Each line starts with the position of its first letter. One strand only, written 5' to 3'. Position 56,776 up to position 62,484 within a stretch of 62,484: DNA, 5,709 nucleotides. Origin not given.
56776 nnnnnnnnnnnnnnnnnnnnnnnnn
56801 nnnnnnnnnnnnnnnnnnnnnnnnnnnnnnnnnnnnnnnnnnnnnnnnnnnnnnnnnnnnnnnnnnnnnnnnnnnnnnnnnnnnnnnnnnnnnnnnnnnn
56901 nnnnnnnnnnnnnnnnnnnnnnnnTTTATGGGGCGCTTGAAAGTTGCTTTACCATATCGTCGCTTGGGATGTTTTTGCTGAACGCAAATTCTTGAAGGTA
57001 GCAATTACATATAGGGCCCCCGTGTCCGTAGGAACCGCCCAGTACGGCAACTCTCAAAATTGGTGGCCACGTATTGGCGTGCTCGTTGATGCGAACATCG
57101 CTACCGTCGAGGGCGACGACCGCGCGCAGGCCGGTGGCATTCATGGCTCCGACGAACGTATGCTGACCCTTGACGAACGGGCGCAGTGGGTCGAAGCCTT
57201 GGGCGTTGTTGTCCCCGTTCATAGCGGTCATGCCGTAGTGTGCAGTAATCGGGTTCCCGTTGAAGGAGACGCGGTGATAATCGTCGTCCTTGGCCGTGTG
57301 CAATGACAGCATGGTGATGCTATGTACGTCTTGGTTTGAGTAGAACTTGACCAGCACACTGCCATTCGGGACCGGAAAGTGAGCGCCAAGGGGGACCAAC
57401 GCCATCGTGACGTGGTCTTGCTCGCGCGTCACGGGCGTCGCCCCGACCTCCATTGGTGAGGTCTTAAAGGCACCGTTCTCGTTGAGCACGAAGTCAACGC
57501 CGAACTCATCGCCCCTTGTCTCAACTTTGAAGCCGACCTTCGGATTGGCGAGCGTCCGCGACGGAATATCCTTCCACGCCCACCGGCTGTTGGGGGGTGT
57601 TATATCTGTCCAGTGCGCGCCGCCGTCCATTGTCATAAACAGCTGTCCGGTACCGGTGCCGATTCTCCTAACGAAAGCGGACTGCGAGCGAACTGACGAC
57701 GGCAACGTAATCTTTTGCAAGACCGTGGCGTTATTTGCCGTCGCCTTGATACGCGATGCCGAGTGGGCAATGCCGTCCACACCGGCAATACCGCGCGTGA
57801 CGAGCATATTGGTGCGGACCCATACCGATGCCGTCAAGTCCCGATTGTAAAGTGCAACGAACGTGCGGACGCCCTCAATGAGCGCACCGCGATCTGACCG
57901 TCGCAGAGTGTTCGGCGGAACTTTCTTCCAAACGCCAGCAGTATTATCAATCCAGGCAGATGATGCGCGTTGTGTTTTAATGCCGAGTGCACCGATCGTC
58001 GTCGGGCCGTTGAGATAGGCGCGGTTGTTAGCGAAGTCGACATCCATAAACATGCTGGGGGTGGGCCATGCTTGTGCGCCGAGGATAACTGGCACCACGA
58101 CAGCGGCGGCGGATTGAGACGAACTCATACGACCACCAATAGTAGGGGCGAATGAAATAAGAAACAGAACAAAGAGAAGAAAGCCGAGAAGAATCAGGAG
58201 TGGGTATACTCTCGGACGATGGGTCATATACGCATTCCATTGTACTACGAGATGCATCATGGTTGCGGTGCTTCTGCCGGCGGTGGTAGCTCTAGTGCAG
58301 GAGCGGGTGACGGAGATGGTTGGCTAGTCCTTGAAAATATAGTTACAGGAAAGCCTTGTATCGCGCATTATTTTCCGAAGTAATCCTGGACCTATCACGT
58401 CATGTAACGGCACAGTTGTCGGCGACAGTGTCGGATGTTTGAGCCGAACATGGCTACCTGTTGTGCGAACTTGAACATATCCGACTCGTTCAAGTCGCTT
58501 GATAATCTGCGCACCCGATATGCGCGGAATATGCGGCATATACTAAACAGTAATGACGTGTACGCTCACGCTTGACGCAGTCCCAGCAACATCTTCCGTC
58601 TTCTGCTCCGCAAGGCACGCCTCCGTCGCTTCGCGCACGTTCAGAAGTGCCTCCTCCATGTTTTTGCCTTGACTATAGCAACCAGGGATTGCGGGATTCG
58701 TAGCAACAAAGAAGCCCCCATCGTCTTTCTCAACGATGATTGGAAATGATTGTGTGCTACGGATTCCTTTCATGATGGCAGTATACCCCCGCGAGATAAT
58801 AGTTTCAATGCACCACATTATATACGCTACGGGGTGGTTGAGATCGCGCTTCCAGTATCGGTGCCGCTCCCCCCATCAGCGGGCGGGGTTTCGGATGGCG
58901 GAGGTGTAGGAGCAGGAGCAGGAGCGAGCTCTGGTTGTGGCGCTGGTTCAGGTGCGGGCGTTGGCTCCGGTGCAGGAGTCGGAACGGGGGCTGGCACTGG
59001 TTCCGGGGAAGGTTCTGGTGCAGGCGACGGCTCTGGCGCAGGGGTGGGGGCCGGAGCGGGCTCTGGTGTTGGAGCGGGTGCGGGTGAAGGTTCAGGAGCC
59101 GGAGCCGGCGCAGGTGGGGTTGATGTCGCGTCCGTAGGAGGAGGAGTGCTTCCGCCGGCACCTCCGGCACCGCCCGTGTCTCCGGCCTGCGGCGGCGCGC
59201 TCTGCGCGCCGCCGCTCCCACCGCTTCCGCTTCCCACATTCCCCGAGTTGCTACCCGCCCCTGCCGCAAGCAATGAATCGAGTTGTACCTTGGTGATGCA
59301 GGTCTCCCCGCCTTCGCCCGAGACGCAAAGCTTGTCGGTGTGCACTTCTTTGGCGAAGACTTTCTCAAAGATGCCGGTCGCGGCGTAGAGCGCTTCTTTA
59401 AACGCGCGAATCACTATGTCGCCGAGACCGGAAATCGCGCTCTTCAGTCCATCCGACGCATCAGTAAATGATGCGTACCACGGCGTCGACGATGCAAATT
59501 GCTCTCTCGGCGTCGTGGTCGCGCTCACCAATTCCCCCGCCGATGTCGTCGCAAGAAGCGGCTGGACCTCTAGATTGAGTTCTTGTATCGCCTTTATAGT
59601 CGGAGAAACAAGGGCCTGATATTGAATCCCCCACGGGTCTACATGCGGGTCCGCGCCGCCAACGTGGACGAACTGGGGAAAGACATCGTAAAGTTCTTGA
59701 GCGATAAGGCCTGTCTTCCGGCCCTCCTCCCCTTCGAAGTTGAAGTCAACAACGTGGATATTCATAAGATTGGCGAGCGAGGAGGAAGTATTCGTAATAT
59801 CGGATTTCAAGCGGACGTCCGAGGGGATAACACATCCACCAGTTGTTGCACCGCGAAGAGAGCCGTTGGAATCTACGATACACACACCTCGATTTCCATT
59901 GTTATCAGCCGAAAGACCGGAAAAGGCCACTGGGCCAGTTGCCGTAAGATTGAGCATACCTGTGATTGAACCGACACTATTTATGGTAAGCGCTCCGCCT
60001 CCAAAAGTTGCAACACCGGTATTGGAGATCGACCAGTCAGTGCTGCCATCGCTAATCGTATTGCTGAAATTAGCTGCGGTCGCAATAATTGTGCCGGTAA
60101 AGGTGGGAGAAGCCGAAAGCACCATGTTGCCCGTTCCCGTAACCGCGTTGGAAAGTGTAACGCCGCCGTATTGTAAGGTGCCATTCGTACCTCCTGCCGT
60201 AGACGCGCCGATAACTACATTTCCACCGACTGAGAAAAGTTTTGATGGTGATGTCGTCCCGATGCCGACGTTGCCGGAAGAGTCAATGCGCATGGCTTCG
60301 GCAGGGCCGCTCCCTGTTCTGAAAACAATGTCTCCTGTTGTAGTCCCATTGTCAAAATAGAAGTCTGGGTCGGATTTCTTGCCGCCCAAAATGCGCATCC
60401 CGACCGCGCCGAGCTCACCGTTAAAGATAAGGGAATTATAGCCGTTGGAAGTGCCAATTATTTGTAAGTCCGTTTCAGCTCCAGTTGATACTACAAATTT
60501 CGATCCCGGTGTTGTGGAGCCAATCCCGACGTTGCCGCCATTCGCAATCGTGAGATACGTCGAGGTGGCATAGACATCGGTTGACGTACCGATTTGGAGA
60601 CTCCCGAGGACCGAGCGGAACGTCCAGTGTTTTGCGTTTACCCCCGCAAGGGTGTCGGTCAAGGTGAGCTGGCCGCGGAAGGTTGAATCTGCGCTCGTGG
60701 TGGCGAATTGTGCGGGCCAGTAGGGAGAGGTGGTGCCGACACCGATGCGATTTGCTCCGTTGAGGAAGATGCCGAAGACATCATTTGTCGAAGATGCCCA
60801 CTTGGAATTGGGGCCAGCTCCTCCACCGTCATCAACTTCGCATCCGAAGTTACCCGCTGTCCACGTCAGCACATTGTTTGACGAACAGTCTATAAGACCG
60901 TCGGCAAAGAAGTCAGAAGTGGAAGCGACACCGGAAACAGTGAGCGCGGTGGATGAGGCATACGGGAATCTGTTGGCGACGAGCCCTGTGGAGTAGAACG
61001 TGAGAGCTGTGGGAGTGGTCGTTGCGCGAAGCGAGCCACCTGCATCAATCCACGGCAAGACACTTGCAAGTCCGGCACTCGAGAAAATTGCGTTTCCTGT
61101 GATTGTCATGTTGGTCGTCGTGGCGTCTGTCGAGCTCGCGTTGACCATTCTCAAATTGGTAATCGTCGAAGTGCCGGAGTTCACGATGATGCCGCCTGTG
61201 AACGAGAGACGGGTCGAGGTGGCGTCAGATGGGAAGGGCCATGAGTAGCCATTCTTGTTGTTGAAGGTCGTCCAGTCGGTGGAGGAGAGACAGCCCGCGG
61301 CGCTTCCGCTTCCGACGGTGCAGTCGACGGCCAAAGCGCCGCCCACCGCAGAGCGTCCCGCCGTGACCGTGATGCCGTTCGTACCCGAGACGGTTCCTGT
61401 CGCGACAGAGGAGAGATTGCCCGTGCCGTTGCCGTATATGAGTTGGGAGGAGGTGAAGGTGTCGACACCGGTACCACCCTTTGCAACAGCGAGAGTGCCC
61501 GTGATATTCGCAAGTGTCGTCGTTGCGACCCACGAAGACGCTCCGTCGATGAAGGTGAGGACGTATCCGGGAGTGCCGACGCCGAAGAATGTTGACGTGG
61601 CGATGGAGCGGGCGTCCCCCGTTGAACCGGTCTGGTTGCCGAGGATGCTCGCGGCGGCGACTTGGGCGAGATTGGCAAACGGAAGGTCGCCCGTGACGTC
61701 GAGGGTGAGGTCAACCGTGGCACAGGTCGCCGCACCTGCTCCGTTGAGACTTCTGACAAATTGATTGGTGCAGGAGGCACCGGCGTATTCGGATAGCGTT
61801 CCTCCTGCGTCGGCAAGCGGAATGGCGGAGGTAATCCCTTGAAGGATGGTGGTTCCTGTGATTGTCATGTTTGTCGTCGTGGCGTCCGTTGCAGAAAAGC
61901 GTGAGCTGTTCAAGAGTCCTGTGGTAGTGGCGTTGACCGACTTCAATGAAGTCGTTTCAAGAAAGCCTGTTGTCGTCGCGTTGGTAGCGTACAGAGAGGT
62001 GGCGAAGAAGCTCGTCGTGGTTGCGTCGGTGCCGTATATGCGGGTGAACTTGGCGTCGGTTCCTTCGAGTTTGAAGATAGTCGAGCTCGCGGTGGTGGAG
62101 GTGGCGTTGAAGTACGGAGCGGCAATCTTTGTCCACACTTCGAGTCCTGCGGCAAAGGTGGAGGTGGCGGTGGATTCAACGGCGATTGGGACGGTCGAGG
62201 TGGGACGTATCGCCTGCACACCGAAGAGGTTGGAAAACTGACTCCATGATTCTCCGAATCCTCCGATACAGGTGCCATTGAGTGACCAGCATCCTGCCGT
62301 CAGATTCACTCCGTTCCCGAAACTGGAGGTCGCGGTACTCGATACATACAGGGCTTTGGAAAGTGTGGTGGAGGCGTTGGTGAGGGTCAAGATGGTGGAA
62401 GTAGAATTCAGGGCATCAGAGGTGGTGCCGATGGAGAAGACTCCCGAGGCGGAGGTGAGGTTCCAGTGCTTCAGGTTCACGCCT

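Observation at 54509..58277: Duplicated promoter + signal-anchor cassette grafted onto unrelated passenger domains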

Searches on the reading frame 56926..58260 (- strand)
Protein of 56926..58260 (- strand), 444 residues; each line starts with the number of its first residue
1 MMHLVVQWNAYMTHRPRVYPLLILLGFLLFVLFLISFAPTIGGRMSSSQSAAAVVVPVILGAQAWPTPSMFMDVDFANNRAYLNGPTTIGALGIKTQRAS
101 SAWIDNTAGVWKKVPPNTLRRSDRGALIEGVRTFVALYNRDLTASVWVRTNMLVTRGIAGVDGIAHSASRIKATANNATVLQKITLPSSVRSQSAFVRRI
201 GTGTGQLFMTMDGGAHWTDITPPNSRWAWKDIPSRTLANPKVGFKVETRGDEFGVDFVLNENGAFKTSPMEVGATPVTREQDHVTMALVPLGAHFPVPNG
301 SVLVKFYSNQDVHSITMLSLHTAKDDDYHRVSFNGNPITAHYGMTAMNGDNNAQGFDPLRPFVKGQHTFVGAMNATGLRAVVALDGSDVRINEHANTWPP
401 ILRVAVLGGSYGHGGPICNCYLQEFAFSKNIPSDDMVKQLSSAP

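Call 10: search_protein_families(library=pfam, proteins=[window:56926-58260:-], max_evalue=0.01)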
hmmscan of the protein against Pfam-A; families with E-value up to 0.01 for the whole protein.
window:56926-58260:- (444 aa): 0 families

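Call 14: find_homologous_proteins(query=window:56926-58260:-)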
Query window:56926-58260:- (444 aa): 11 proteins with E <= 0.001 among 8000 candidates.
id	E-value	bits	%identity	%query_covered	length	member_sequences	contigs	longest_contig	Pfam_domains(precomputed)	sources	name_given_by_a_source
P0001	2.6e-293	991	100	98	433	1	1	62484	-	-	-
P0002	1.6e-139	484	58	93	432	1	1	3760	-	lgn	-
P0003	1.9e-78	283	41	72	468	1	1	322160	-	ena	-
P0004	1.3e-60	224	52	37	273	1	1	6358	-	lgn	-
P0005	2.3e-43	167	45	51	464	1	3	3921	-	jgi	jgi:hypothetical protein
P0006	1.7e-37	148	45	43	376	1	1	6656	-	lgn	-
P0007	1.4e-31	128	51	35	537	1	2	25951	-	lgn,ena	-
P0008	1.0e-28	119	41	39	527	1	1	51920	-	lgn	-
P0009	8.9e-24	102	35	48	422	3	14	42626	-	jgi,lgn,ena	jgi:hypothetical protein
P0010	8.0e-21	93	39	37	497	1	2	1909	-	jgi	jgi:hypothetical protein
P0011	1.4e-12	66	87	11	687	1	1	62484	PF13229.13,PF05048.20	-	-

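Call 17: find_encoding_contigs(protein=P0001, flank=10000, max_places=10)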
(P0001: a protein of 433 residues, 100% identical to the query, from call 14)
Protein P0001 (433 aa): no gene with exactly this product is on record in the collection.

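Call 19: find_encoding_contigs(protein=P0002, flank=10000, max_places=4)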
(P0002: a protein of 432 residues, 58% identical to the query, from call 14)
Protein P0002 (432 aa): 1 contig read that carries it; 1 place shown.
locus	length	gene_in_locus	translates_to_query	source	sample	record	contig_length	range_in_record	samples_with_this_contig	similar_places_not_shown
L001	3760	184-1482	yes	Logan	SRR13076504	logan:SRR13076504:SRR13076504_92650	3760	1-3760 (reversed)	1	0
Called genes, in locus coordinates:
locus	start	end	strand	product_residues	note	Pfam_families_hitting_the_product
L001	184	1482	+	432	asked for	-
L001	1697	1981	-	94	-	-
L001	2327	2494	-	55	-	-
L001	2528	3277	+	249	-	PF00119:ATP-synt_A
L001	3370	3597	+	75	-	PF00137:ATP-synt_C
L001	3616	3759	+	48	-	?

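Call 20: find_encoding_contigs(protein=P0003, flank=10000, max_places=4)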
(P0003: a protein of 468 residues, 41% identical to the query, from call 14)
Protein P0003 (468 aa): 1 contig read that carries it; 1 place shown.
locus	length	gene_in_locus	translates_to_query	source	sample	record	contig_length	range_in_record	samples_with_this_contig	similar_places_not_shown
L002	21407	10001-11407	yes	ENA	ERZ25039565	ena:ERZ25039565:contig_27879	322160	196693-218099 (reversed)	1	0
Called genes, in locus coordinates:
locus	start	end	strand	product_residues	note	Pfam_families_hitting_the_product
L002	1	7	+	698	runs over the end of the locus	PF07715:Plug, PF00593:TonB_dep_Rec_b-barrel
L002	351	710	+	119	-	-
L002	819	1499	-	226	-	PF00296:Bac_luciferase (weak)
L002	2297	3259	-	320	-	PF03401:TctC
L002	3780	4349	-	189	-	-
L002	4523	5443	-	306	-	PF00165:HTH_AraC, PF12833:HTH_18, PF00165:HTH_AraC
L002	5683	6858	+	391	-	PF00248:Aldo_ket_red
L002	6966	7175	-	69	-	-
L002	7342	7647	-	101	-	-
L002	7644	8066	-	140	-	-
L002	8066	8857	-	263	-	PF00959:Phage_lysozyme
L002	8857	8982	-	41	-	-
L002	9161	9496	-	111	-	-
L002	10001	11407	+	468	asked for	-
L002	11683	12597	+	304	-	PF08885:GSCFA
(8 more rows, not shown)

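Call 21: find_encoding_contigs(protein=P0004, flank=10000, max_places=4)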
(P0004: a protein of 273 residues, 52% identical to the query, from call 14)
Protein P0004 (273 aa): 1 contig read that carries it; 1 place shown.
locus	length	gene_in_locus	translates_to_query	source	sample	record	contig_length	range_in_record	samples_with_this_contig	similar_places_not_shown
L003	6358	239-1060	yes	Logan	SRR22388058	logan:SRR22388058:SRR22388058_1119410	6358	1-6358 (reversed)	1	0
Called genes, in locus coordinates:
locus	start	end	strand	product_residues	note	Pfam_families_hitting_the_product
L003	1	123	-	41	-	?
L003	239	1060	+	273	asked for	-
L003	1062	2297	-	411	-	PF22694:CtpB_N-like (faint), PF00595:PDZ, PF13180:PDZ_2, PF17820:PDZ_6, PF03572:Peptidase_S41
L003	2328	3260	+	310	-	PF01544:CorA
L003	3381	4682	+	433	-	PF01406:tRNA-synt_1e, PF01921:tRNA-synt_1f (faint), PF09334:tRNA-synt_1g (weak), PF23493:CysS_C (weak)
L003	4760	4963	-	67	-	-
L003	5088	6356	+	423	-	?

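Call 29: find_homologous_proteins(query=P0011, region=1-60, max_evalue=10)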
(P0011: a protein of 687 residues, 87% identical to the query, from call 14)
Query P0011, residues 1-60 (60 aa): 2 proteins with E <= 10 among 246 candidates.
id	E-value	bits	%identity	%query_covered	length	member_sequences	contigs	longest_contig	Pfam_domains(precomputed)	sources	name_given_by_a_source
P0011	5.4e-28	113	100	100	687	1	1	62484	PF13229.13,PF05048.20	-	-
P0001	9.3e-15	71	95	72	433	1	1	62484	-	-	-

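Call 33: search_protein_families(library=phrogs, proteins=[window:56926-58260:-], max_evalue=0.001)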
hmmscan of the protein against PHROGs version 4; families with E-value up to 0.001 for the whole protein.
window:56926-58260:- (444 aa): 1 family
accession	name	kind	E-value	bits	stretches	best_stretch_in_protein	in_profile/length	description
phrog_5939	-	tail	1.2e-05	25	0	261-305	583-627/801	tail protein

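Call 46: search_solved_structures(query=P0001, max_evalue=1)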
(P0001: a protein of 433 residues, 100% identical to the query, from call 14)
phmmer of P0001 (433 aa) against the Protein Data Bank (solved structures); distinct sequences matched with E-value up to 1: 0.

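Call 56: predict_structure(alignment_id=A2)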
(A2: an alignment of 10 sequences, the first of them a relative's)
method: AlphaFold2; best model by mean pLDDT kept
length: 433 residues; sequences in the alignment: 10
mean_pLDDT: 80.9   pTM: 0.77
mean pLDDT of the five models: 80.9, 78.7, 78.3, 78.2, 70.9
residues with pLDDT >= 90: 153; 70-90: 197; 50-70: 46; < 50: 37
segments of 3 or more residues with pLDDT < 50: 1-5, 26-55
pLDDT, mean of each block of 10 residues (from residue 1): 47 68 52 35 33 54 92 87 87 88 91 89 89 95 94 94 97 84 94 93 93 91 85 97 94 86 87 88 74 83 77 85 73 80 78 84 76 89 78 80 66 88 88 69
secondary structure, 60 per line:
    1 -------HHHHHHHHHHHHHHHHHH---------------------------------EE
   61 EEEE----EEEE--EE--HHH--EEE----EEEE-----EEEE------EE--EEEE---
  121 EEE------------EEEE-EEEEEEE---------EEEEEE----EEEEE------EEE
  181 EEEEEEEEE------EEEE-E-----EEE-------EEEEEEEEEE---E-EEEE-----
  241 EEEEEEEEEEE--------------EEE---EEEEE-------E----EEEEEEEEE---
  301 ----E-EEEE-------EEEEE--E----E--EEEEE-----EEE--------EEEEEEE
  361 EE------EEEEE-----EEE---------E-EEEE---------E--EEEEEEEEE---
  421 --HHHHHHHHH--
elements in order: H8-25 E59-64 E69-72 E84-86 E91-94 E100-103 E114-117 E121-123 E136-139 E141-147 E157-162 E167-171 E178-189 E196-199 E207-209 E217-226 E232-235 E241-251 E266-268 E272-276 E289-297 E307-310 E318-322 E333-337 E343-345 E354-362 E369-373 E379-381 E393-396 E409-417 H423-431

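Call 60: fold_search(model_id=the predicted structure, library=pdb)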
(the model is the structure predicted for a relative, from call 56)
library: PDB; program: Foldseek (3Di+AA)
matches with E <= 10: 1420; with E <= 0.001: 11
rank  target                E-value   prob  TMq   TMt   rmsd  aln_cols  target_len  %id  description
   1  6er2_A                3.9e-04  1.00  0.28  0.61   3.9       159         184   12  Ruminococcus gnavus IT-sialidase CBM40 (released 2018-05-02)
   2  4xup_F                4.5e-04  0.99  0.23  0.30  20.6       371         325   10  Structure of the N-terminal CBM22-1-CBM22-2 tandem domain from Paenibacillus barcinonensis Xyn10C (released 2015-06-03)
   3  4xup_A                5.2e-04  0.99  0.23  0.29  17.4       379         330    9  Structure of the N-terminal CBM22-1-CBM22-2 tandem domain from Paenibacillus barcinonensis Xyn10C (released 2015-06-03)
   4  9efg_A                5.5e-04  0.99  0.23  0.16  19.7       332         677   12  VIP3Cb1 Toxin structure (released 2025-06-18)
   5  4xup_D                5.7e-04  0.99  0.24  0.31  18.9       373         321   10  Structure of the N-terminal CBM22-1-CBM22-2 tandem domain from Paenibacillus barcinonensis Xyn10C (released 2015-06-03)
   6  6er4_A                6.3e-04  1.00  0.23  0.48   7.3       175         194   12  Ruminococcus gnavus IT-sialidase CBM40 bound to alpha2,6 sialyllactose (released 2018-05-02)
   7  6er3_A                7.0e-04  1.00  0.28  0.60   4.0       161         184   13  Ruminococcus gnavus IT-sialidase CBM40 bound to alpha2,3 sialyllactose (released 2018-05-02)
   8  6er4_B                7.0e-04  1.00  0.25  0.54   5.6       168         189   11  Ruminococcus gnavus IT-sialidase CBM40 bound to alpha2,6 sialyllactose (released 2018-05-02)
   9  9ea9_B                8.1e-04  0.85  0.17  0.07  19.3       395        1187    8  Crystal structure of BoNT/A-NTNH-HA70 -VHH_F12-VHH_H7-Fab_NTNH complex (released 2025-09-17)
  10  5a56_A                8.5e-04  0.99  0.23  0.10  18.4       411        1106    8  The structure of GH101 from Streptococcus pneumoniae TIGR4 in complex with 1-O-methyl-T-antigen (released 2015-09-02)
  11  2v73_B                8.9e-04  1.00  0.29  0.62   4.0       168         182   15  The structure of the family 40 CBM from C. perfringens NanJ in complex with a sialic acid containing molecule (released 2007-08-21)
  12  4xup_B                1.0e-03  0.98  0.23  0.29  18.8       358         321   10  Structure of the N-terminal CBM22-1-CBM22-2 tandem domain from Paenibacillus barcinonensis Xyn10C (released 2015-06-03)
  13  8zi4_A                1.0e-03  0.97  0.21  0.16  19.7       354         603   10  Cryo-EM structure of wtEP-trypsinogen (released 2025-05-21)
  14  6er3_B                1.1e-03  1.00  0.27  0.58   4.6       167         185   12  Ruminococcus gnavus IT-sialidase CBM40 bound to alpha2,3 sialyllactose (released 2018-05-02)
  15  4yz1_B                1.2e-03  1.00  0.26  0.17   6.1       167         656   13  Crystal Structure of Streptococcus pneumoniae NanC, apo structure. (released 2015-09-23)
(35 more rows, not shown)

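Call 63: search_protein_families(library=pfam, proteins=[window:56929-58227:-], max_evalue=5)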
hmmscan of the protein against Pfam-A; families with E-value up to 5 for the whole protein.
window:56929-58227:- (433 aa): 1 family
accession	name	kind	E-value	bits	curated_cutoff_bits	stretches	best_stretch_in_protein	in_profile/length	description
PF12698.13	ABC2_membrane_3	-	0.16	11.4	31.6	1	10-61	241-292/347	ABC-2 family transporter protein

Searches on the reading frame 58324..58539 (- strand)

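Call 10: search_protein_families(library=pfam, proteins=[window:58324-58539:-], max_evalue=0.01)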
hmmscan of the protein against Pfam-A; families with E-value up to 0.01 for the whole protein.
window:58324-58539:- (71 aa): 1 family
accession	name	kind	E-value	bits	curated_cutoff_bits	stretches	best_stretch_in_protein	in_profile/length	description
PF07927.17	HicA_toxin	-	9.5e-16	58.1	27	1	10-61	2-56/58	HicA toxin of bacterial toxin-antitoxin,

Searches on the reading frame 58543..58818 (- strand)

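Call 10: search_protein_families(library=pfam, proteins=[window:58543-58818:-], max_evalue=0.01)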
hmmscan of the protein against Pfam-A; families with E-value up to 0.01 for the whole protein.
window:58543-58818:- (91 aa): 2 families
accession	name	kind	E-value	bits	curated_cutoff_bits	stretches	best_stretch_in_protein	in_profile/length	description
PF15919.11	HicB_lk_antitox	-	4.3e-09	37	27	1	25-78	1-56/123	HicB_like antitoxin of bacterial toxin-antitoxin system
PF21748.3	UPF0150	-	0.0064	16.8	27.3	1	32-67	16-51/64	UPF0150-like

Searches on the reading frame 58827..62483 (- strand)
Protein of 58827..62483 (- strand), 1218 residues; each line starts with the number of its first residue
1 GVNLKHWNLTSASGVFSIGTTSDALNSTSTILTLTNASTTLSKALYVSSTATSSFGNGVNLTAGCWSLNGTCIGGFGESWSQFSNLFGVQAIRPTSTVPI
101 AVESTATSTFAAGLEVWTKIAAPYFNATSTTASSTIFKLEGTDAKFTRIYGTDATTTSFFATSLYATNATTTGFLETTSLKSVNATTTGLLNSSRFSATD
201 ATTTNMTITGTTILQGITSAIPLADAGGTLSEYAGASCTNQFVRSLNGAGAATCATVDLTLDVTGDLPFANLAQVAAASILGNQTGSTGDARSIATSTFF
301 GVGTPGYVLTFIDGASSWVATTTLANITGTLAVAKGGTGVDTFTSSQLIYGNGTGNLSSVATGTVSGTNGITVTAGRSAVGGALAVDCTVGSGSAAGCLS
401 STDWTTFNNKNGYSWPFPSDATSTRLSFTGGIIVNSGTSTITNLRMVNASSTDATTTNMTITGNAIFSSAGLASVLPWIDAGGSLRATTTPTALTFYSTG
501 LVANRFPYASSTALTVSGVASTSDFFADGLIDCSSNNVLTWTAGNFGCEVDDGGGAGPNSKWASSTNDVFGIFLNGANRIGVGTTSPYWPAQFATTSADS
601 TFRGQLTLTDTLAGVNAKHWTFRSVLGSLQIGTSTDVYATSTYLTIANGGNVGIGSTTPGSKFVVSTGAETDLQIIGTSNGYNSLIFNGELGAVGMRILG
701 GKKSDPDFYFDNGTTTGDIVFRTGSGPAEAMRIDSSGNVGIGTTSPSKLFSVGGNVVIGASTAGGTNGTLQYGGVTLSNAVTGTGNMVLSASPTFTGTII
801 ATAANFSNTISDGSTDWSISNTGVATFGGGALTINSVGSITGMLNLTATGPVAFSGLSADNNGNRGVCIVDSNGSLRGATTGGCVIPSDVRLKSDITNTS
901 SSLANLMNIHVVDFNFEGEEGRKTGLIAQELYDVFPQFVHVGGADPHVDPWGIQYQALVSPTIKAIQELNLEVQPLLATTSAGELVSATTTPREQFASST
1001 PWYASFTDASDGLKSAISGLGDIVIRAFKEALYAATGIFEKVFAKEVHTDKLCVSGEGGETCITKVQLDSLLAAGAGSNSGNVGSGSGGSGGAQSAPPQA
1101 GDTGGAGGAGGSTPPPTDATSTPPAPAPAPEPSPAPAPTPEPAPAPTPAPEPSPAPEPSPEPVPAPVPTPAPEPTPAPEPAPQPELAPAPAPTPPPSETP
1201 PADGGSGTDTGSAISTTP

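Call 10: search_protein_families(library=pfam, proteins=[window:58827-62483:-], max_evalue=0.01)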
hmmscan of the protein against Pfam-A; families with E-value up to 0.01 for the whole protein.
window:58827-62483:- (1218 aa): 2 families
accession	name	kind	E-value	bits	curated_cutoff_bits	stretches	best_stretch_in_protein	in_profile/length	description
PF13884.11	Peptidase_S74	-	9.4e-12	45.5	22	1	888-939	1-57/58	Chaperone of endosialidase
PF05887.16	Trypan_PARP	-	0.0048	17.3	100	1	1080-1175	15-112/134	Procyclic acidic repetitive protein (PARP)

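Call 33: search_protein_families(library=phrogs, proteins=[window:58827-62483:-], max_evalue=0.001)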
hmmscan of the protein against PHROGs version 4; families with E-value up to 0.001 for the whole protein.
window:58827-62483:- (1218 aa): 3 families
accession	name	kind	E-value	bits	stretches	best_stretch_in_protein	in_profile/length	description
phrog_5668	-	tail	3.3e-16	59.2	1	784-976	1371-1554/1567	tail fiber protein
phrog_1210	-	other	9.5e-07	27.6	1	888-973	2219-2305/2313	PblB-type receptor binding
phrog_33119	-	tail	0.0001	22.1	1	866-968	530-622/643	long tail fiber protein distal subunit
